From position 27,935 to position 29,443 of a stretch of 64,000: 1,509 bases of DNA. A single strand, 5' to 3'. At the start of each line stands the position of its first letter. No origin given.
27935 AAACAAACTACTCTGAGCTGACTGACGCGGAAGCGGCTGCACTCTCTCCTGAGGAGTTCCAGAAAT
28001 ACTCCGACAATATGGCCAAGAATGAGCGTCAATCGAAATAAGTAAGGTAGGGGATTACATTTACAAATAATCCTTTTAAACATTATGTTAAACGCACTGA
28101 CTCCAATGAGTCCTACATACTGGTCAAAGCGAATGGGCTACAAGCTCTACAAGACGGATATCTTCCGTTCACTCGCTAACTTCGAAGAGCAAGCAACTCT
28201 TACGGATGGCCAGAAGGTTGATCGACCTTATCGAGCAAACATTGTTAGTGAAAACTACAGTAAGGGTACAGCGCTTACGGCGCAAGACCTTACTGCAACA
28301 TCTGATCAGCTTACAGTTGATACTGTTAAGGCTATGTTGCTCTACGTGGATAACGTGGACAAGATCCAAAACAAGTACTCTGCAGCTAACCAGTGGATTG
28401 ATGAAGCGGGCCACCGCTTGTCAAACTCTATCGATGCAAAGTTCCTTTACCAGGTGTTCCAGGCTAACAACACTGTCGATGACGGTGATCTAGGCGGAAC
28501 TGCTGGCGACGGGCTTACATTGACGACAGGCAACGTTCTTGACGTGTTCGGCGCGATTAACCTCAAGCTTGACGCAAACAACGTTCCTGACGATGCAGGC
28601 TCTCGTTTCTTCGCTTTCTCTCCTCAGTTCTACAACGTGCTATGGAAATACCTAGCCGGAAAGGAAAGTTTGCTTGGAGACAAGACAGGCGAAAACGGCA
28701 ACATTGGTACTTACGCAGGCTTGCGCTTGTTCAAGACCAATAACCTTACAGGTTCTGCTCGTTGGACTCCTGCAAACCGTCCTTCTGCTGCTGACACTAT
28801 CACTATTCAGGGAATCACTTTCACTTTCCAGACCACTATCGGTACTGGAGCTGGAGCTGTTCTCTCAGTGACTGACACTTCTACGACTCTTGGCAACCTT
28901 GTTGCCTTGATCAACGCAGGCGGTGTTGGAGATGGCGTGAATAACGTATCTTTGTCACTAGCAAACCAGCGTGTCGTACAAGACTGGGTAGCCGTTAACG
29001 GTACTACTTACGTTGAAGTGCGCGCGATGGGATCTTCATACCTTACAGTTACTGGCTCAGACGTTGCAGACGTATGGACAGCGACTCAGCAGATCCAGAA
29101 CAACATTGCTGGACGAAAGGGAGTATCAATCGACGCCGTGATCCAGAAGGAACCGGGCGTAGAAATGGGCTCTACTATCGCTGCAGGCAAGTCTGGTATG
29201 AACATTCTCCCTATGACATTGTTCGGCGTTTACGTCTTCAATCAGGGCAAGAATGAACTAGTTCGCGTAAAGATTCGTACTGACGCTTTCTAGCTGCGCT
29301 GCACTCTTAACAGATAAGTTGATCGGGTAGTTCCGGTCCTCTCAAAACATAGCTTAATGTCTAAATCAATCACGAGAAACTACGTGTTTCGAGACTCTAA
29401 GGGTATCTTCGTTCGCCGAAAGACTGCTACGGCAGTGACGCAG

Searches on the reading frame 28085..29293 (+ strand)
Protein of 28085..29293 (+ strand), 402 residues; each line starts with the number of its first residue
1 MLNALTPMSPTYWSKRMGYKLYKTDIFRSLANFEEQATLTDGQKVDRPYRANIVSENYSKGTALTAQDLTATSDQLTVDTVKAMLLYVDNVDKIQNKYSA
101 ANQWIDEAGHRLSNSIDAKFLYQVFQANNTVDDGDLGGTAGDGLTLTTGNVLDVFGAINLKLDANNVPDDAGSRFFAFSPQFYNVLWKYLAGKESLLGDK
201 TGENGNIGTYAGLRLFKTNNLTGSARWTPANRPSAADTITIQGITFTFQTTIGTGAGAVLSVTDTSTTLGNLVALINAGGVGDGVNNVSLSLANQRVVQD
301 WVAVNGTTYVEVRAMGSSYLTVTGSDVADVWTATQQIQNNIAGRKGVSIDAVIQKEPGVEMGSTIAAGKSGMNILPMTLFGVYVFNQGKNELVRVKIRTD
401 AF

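Call 23: search_protein_families(library=pfam, max_evalue=0.01, proteins=[window:28085-29293:+])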
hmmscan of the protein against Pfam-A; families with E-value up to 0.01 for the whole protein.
window:28085-29293:+ (402 aa): 0 families

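Call 53: search_protein_families(library=phrogs, max_evalue=0.001, proteins=[window:28085-29293:+])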
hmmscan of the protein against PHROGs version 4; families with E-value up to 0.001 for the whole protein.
window:28085-29293:+ (402 aa): 2 families
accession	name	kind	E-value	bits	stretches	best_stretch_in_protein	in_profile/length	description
phrog_267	-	head and packaging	9.6e-27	95.1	1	10-255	42-284/410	major head protein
phrog_283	-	head and packaging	4.7e-08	33.8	1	35-259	36-274/385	major head protein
